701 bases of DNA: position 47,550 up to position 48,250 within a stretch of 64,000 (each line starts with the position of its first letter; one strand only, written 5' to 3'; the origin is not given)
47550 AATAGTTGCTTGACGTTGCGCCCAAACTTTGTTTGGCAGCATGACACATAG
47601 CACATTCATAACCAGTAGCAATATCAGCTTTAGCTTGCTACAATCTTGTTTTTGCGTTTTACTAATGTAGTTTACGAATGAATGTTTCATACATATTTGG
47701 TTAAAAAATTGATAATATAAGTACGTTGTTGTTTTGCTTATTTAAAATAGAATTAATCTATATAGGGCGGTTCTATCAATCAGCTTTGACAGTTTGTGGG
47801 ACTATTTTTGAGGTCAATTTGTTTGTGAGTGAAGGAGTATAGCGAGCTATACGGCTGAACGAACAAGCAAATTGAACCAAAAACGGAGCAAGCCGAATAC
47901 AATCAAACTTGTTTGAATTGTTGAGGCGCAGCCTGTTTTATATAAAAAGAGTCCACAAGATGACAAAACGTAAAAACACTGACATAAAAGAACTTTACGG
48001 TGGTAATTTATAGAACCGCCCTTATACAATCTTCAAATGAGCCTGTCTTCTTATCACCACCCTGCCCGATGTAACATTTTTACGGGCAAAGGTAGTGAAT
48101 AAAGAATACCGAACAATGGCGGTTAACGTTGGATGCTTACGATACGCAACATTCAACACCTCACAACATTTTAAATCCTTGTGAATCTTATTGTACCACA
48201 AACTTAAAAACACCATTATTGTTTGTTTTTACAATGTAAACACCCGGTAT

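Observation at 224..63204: Very dense MITE family across the window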

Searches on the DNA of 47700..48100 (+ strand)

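Call 21: search_dna_similar(query=window:47765-48021:+, collection=phages, mode=distant, max_rows=20)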
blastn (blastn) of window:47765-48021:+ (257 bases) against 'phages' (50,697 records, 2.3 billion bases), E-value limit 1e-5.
No match.

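Call 22: search_dna_similar(query=window:47765-48021:+, collection=plasmids, mode=distant, max_rows=20)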
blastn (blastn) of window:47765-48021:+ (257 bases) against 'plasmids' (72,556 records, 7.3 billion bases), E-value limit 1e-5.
No match.

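Call 38: search_rna_families(source=window, start=47700, end=48100, threshold=evalue, max_evalue=10)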
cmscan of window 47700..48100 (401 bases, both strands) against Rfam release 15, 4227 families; matches with E-value up to 10: 1.
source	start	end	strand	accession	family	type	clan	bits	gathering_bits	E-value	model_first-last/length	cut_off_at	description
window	47805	47884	+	RF04051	mir-8517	Gene; miRNA;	-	14.9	70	4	1-108/108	no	mir-8517 microRNA precursor family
